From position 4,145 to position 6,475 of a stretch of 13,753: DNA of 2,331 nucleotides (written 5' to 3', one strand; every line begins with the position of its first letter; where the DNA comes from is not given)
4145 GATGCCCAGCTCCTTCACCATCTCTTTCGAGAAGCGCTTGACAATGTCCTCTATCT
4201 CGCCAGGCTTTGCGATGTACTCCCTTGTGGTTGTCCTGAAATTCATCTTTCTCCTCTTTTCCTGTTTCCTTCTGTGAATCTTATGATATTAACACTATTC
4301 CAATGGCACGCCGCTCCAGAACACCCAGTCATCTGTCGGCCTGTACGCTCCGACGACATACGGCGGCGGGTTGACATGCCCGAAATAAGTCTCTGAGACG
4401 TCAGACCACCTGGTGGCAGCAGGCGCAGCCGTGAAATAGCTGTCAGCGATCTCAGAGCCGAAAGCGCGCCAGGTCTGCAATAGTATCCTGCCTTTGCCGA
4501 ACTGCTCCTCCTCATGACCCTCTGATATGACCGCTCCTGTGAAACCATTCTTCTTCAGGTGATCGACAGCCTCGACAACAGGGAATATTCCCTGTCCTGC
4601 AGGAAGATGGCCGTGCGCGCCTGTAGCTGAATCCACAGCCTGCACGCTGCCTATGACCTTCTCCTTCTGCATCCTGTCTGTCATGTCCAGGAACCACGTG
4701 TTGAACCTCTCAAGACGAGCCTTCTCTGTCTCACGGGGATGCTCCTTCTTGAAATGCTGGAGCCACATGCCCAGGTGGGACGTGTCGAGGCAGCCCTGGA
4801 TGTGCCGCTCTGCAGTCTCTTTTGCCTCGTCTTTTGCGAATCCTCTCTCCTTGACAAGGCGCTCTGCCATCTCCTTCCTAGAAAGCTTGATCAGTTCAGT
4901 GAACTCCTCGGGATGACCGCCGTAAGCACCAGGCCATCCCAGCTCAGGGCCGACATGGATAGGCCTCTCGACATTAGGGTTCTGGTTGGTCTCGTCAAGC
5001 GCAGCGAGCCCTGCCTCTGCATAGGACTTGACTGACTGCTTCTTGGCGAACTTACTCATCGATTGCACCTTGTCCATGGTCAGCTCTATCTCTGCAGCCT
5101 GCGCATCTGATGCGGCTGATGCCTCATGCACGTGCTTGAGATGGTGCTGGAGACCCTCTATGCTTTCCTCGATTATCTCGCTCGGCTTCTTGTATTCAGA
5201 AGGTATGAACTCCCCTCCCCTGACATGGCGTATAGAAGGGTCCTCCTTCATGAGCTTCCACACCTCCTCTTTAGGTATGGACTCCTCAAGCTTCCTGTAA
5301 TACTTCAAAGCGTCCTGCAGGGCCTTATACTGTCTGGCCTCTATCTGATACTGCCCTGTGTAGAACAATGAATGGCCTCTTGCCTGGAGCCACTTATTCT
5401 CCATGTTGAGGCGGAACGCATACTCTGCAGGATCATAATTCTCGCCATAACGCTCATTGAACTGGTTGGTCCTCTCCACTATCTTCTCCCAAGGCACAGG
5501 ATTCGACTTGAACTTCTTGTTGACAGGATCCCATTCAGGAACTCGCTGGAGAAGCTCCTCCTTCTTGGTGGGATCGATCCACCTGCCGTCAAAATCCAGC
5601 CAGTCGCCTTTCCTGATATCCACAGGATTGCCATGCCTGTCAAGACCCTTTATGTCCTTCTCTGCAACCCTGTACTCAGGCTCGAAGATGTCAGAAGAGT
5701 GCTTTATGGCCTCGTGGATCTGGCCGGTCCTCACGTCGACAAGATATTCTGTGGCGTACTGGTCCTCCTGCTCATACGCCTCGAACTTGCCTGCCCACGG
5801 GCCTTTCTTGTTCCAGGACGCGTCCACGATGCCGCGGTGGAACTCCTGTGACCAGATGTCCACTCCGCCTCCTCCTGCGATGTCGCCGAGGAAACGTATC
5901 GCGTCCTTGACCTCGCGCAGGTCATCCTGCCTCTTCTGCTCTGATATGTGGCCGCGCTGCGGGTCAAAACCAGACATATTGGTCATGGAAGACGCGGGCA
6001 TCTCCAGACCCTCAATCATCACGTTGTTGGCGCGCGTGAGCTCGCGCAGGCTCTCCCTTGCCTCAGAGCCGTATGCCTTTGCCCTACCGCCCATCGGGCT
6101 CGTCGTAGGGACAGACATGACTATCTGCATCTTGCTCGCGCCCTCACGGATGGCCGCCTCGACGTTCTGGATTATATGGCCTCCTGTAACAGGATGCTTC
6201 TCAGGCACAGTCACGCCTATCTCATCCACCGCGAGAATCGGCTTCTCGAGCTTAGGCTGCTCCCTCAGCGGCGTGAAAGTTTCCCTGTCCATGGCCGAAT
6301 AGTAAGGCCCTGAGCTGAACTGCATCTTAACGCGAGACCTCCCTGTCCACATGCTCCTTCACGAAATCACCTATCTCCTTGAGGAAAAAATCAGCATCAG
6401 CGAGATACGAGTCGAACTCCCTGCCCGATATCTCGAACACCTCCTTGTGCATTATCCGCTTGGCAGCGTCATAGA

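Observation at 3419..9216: Self-contained five-gene operon of unknown function: two orphan proteins, an NTase-HEPN paralog pair and a giant TIM-barrel enzyme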

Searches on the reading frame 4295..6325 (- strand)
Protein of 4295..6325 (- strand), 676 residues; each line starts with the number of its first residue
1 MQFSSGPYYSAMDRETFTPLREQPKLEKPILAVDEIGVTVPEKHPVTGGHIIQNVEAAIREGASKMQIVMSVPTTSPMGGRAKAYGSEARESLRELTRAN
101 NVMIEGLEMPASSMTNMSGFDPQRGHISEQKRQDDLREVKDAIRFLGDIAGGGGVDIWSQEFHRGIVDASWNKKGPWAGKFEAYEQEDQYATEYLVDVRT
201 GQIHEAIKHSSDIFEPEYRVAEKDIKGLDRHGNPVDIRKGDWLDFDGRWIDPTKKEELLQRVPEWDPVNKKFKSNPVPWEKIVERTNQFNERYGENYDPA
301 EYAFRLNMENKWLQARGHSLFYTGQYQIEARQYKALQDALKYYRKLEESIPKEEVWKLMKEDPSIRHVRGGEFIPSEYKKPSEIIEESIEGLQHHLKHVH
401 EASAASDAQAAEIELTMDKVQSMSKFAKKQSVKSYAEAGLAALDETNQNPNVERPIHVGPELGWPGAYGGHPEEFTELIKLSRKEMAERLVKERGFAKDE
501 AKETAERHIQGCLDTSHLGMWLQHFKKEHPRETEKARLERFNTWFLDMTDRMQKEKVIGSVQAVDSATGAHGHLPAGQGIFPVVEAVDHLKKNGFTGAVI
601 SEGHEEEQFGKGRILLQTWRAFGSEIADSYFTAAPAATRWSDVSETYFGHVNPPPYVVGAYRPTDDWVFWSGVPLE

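Call 3: search_protein_families(library=pfam, proteins=[window:4295-6325:-], max_evalue=0.1)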
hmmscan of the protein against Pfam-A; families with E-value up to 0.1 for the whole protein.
window:4295-6325:- (676 aa): 1 family
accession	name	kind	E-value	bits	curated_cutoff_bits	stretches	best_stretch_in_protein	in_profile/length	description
PF01261.30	AP_endonuc_2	-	4.4e-09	36.8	31.1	1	506-611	150-241/249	Xylose isomerase-like TIM barrel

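Call 4: search_protein_families(library=ncbifam, proteins=[window:4295-6325:-], max_evalue=0.1)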
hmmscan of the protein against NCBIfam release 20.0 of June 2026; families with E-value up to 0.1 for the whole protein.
window:4295-6325:- (676 aa): 1 family
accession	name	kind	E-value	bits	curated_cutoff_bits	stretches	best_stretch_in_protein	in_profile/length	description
NF033934.1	KCU-star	equivalog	0.086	13.2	85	0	521-542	21-42/57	KCU-star family selenoprotein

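Call 12: search_solved_structures(query=window:4295-6325:-, max_evalue=1, show_alignments=2)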
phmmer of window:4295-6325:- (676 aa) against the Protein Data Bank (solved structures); distinct sequences matched with E-value up to 1: 0.

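Call 18: find_homologous_proteins(query=window:4295-6325:-)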
Query window:4295-6325:- (676 aa): 93 proteins with E <= 0.001 among 8000 candidates.
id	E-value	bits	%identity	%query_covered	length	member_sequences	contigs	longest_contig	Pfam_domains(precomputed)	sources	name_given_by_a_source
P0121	0.0e+0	1401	89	100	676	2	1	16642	PF01261.31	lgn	-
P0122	0.0e+0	1157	72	100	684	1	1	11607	PF01261.31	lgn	-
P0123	0.0e+0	1150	72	100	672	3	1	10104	PF01261.31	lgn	-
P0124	0.0e+0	1107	69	100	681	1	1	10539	PF01261.31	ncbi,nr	ncbi:sugar phosphate isomerase/epimerase [Candidatus Woesearchaeota archaeon]|nr:sugar phosphate iso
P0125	0.0e+0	1097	69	100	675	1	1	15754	PF01261.31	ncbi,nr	ncbi:sugar phosphate isomerase/epimerase [Candidatus Woesearchaeota archaeon]|nr:sugar phosphate iso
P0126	0.0e+0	1097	69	100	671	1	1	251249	PF01261.31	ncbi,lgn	-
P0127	0.0e+0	1074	68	100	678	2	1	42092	PF01261.31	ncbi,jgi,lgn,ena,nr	ncbi:MAG: sugar phosphate isomerase/epimerase [Nanoarchaeota archaeon]|nr:sugar phosphate isomerase/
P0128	0.0e+0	1070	67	100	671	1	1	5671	PF01261.31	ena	-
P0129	0.0e+0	1069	67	100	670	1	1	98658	PF01261.31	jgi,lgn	jgi:hypothetical protein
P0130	0.0e+0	1061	67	100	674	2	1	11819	PF01261.31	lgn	-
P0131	0.0e+0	1051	66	100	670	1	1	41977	PF01261.31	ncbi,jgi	jgi:sugar phosphate isomerase/epimerase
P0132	0.0e+0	1048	66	100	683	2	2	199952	PF01261.31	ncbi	ncbi:MAG: hypothetical protein V1729_03910 [Candidatus Woesearchaeota archaeon]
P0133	0.0e+0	1040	67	98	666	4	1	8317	PF01261.31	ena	-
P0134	0.0e+0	1034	66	98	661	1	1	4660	PF01261.31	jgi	jgi:sugar phosphate isomerase/epimerase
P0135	0.0e+0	1031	65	100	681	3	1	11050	PF01261.31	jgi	jgi:hypothetical protein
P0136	0.0e+0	1028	64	100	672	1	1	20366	PF01261.31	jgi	-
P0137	0.0e+0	1011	65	100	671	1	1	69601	PF01261.31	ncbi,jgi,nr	ncbi:hypothetical protein HQ545_04400 [Candidatus Woesearchaeota archaeon]|nr:hypothetical protein [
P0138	1.9e-290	984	63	100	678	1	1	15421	PF01261.31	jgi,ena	-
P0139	8.7e-284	962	62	100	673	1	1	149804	PF01261.31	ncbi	-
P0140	7.3e-280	949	60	100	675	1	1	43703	PF01261.31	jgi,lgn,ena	-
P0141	3.0e-278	943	61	100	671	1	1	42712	PF01261.31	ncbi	ncbi:TIM barrel protein [Nanoarchaeota archaeon]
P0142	2.1e-271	921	59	100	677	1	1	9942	PF01261.31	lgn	-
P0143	6.8e-260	883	58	100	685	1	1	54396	PF01261.31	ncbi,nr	ncbi:sugar phosphate isomerase/epimerase [Candidatus Woesearchaeota archaeon]|nr:sugar phosphate iso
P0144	4.3e-258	877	58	100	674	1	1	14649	PF01261.31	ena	-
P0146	1.6e-234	799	52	100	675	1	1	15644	PF01261.31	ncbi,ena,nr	ncbi:TPA: hypothetical protein HA265_04825 [Candidatus Woesearchaeota archaeon]|nr:hypothetical prot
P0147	5.7e-232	790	53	100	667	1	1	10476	PF01261.31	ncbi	ncbi:hypothetical protein ACFL0V_04255 [Nanoarchaeota archaeon]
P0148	7.6e-231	787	59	84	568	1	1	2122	PF01261.31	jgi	jgi:hypothetical protein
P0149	1.6e-202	693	49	99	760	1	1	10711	PF01261.31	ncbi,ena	-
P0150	6.4e-197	675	48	99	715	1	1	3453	PF01261.31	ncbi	ncbi:MAG: hypothetical protein ABIH41_00605 [Nanoarchaeota archaeon]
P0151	2.5e-195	669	46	99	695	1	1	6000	PF01261.31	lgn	-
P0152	2.8e-182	626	64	61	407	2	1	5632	PF01261.31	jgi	jgi:hypothetical protein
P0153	4.8e-172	592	43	100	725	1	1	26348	PF01261.31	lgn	-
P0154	7.0e-170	585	43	97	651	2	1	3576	PF01261.31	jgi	-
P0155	1.0e-166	575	43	99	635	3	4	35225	PF01261.31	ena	-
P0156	2.2e-165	570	42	98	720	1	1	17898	PF01261.31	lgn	-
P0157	1.1e-164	568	42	99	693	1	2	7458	PF01261.31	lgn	-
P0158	1.1e-161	558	42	100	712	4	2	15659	PF01261.31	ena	-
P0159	2.6e-161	557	42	97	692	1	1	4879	PF01261.31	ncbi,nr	ncbi:MAG: hypothetical protein KC535_05195 [Nanoarchaeota archaeon]|nr:hypothetical protein [Nanoarc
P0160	4.9e-161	556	42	100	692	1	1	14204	PF01261.31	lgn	-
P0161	1.4e-160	555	42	99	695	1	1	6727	PF01261.31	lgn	-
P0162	8.9e-158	545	41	100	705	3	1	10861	PF01261.31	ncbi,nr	ncbi:hypothetical protein J4457_02905 [Candidatus Woesearchaeota archaeon]|nr:hypothetical protein [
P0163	4.2e-157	543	40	100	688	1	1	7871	PF01261.31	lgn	-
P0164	4.6e-156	540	41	96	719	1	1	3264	PF01261.31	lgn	-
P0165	5.4e-156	539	41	100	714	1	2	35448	PF01261.31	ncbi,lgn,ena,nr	ncbi:hypothetical protein J4410_03275 [Candidatus Woesearchaeota archaeon]|nr:hypothetical protein [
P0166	5.7e-156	539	41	99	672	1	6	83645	PF01261.31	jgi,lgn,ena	-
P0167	4.0e-155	536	42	97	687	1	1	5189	PF01261.31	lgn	-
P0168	5.3e-154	533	40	99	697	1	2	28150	PF01261.31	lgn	-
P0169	7.0e-151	522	41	100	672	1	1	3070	PF01261.31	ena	-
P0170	3.6e-150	520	40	97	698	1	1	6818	PF01261.31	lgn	-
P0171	1.6e-149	518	40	99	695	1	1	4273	PF01261.31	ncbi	-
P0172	2.3e-148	514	41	97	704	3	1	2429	PF01261.31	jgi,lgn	-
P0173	3.0e-146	507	40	97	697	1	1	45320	PF01261.31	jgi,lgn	jgi:hypothetical protein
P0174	2.7e-143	497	39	96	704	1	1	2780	PF01261.31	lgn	-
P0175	2.1e-141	491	39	97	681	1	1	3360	PF01261.31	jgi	jgi:hypothetical protein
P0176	3.7e-141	490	39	96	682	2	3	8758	PF01261.31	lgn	-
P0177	9.7e-141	489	39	100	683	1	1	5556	PF01261.31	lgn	-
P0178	1.2e-140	489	39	96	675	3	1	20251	PF01261.31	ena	-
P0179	2.7e-137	478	38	96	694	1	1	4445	PF01261.31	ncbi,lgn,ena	-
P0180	5.5e-137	477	37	100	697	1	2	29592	PF01261.31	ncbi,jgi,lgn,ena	jgi:hypothetical protein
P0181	1.8e-136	475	40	100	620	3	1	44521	PF01261.31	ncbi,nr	ncbi:hypothetical protein D6774_02715 [Candidatus Woesearchaeota archaeon]|nr:MAG: hypothetical prot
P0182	6.0e-135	470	39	96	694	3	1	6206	PF01261.31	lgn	-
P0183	6.6e-135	470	38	100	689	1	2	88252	PF01261.31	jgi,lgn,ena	jgi:hypothetical protein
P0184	4.3e-133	464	37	96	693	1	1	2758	PF01261.31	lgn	-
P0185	1.9e-132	461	38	96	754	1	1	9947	PF01261.31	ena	-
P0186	5.3e-131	457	37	99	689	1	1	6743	PF01261.31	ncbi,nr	ncbi:hypothetical protein HY488_01270 [Candidatus Woesearchaeota archaeon]|nr:hypothetical protein [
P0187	1.2e-130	456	38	96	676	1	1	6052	PF01261.31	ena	-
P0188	5.6e-129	450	39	99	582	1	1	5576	PF01261.31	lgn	-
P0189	1.8e-126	442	39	99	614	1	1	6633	PF01261.31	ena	-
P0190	3.0e-126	441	38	99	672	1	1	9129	PF01261.31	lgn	-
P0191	3.1e-126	441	54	40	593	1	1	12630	PF01261.31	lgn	-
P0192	1.7e-124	435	43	43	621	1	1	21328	PF01261.31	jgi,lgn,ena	-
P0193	1.4e-121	426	38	99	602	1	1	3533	PF01261.31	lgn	-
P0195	4.5e-118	414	36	99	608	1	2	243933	PF01261.31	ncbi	-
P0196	1.1e-117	413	37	99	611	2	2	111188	PF01261.31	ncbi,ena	ncbi:MAG: hypothetical protein AABY13_04235 [Nanoarchaeota archaeon]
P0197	1.0e-116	410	44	42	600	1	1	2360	PF01261.31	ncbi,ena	ncbi:MAG: TIM barrel protein [Nanoarchaeota archaeon]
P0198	3.9e-116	408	34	96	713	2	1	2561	PF01261.31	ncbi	-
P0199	8.3e-116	407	37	97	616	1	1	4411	PF01261.31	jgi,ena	-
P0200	8.9e-114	400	37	99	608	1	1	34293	PF01261.31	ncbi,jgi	jgi:hypothetical protein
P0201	3.1e-112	395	34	94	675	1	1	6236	PF01261.31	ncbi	ncbi:hypothetical protein COV16_05080, partial [Candidatus Woesearchaeota archaeon CG10_big_fil_rev_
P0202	4.9e-108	381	36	100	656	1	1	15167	PF01261.31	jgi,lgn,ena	-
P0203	5.3e-106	374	37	99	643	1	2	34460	PF01261.31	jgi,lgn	jgi:sugar phosphate isomerase/epimerase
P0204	1.2e-105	373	38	40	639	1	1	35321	PF01261.31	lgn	-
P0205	2.8e-103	365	36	100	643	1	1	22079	PF01261.31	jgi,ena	-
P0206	6.5e-90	321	47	42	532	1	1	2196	PF01261.31,PF09424.16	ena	-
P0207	2.2e-87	313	32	100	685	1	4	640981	PF01261.31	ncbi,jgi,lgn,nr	ncbi:hypothetical protein HQ533_05280 [Candidatus Woesearchaeota archaeon]|nr:hypothetical protein [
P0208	3.2e-87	312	31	100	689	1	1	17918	PF01261.31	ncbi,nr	ncbi:hypothetical protein KY342_06945 [Candidatus Woesearchaeota archaeon]|nr:hypothetical protein [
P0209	2.8e-86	309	32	99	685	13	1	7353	PF01261.31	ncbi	-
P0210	1.1e-79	287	30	100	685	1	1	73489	PF01261.31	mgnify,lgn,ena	mgnify:CR=1 FL=1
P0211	3.1e-79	286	30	100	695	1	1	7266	PF01261.31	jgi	jgi:sugar phosphate isomerase/epimerase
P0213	8.7e-42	162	25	99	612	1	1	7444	PF01261.31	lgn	-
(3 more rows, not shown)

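Call 22: search_protein_families(library=padloc, proteins=[window:4295-6325:-], max_evalue=0.1)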
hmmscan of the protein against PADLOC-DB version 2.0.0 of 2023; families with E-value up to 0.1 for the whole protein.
window:4295-6325:- (676 aa): 0 families

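Call 23: search_protein_families(library=phrogs, proteins=[window:4295-6325:-], max_evalue=0.1)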
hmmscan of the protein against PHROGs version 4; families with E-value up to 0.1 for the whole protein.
window:4295-6325:- (676 aa): 0 families

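Call 34: predict_structure(alignment_id=A2)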
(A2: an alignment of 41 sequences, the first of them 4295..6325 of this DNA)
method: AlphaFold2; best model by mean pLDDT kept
length: 676 residues; sequences in the alignment: 41
mean_pLDDT: 82.9   pTM: 0.78
mean pLDDT of the five models: 82.9, 82.4, 81.0, 80.9, 80.9
residues with pLDDT >= 90: 391; 70-90: 156; 50-70: 50; < 50: 79
segments of 3 or more residues with pLDDT < 50: 1-26, 369-375, 626-662, 672-676
pLDDT, mean of each block of 10 residues (from residue 1): 34 39 52 83 82 87 88 74 88 92 91 86 87 94 95 92 91 92 92 91 87 91 94 94 94 91 92 92 93 92 92 92 89 90 83 65 53 54 85 90 92 93 94 98 97 96 92 97 98 97 97 94 93 95 97 96 81 77 93 91 67 75 51 38 44 38 49 49
secondary structure, 60 per line:
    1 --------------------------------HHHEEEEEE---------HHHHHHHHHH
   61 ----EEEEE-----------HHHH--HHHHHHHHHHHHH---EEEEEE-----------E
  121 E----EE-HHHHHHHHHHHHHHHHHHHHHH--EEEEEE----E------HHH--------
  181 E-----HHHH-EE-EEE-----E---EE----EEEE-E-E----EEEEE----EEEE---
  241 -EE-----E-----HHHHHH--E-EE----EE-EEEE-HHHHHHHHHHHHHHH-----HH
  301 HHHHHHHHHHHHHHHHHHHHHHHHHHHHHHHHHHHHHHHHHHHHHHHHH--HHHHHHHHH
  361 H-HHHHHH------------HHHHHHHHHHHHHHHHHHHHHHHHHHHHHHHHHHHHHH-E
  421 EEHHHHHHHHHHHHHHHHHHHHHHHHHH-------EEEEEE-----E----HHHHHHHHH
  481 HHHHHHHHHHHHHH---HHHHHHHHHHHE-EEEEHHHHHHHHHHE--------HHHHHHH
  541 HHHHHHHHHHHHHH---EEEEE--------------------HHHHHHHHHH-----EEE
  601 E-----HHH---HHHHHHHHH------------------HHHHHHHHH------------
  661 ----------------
elements in order (helices of 4 or more, strands of 3 or more residues): E36-41 H51-60 E65-69 H81-84 H87-99 E103-108 H129-150 E153-158 H187-190 E195-197 E213-216 E225-229 E234-237 H255-260 E274-277 H279-293 H299-349 H352-361 H363-368 H381-418 E420-422 H423-448 E456-461 H472-494 H498-508 E511-514 H515-524 H534-554 E558-562 H583-592 E598-601 H613-621 H640-648

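Call 36: search_solved_structures(query=A2, max_evalue=1, show_alignments=2)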
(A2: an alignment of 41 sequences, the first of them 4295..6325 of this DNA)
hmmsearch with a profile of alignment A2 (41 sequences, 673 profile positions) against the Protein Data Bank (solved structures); distinct sequences matched with E-value up to 1: 12.
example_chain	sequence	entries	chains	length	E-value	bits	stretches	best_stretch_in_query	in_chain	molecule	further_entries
3wqo_A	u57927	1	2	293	3e-06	29.7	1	546-600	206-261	Uncharacterized protein MJ1311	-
6wn6_A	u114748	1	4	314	0.01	18.1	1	551-600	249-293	3-keto-D-glucoside 4-epimerase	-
4q7i_A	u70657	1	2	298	0.045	16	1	566-601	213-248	D-tagatose 3-epimerase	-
4pfh_A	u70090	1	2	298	0.049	15.8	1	566-601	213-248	D-tagatose 3-epimerase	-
4xsl_A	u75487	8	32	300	0.058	15.6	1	566-603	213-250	D-tagatose 3-epimerase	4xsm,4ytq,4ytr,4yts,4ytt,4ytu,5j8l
4pgl_A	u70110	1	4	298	0.065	15.4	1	566-601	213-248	D-tagatose 3-epimerase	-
2ou4_A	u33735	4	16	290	0.065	15.4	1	566-602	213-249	D-tagatose 3-epimerase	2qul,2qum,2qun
3cqh_A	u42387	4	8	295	0.66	12.1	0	555-603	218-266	L-ribulose-5-phosphate 3-epimerase ulaE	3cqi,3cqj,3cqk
3p6l_A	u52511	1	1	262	0.7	12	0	569-596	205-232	Sugar phosphate isomerase/epimerase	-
8ruy_M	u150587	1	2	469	0.75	11.9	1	263-394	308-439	Intraflagellar transport protein 57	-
8bd7_M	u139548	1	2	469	0.79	11.9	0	263-394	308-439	Intraflagellar transport protein 57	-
3etz_A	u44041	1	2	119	0.96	11.6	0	284-351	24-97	Adhesin A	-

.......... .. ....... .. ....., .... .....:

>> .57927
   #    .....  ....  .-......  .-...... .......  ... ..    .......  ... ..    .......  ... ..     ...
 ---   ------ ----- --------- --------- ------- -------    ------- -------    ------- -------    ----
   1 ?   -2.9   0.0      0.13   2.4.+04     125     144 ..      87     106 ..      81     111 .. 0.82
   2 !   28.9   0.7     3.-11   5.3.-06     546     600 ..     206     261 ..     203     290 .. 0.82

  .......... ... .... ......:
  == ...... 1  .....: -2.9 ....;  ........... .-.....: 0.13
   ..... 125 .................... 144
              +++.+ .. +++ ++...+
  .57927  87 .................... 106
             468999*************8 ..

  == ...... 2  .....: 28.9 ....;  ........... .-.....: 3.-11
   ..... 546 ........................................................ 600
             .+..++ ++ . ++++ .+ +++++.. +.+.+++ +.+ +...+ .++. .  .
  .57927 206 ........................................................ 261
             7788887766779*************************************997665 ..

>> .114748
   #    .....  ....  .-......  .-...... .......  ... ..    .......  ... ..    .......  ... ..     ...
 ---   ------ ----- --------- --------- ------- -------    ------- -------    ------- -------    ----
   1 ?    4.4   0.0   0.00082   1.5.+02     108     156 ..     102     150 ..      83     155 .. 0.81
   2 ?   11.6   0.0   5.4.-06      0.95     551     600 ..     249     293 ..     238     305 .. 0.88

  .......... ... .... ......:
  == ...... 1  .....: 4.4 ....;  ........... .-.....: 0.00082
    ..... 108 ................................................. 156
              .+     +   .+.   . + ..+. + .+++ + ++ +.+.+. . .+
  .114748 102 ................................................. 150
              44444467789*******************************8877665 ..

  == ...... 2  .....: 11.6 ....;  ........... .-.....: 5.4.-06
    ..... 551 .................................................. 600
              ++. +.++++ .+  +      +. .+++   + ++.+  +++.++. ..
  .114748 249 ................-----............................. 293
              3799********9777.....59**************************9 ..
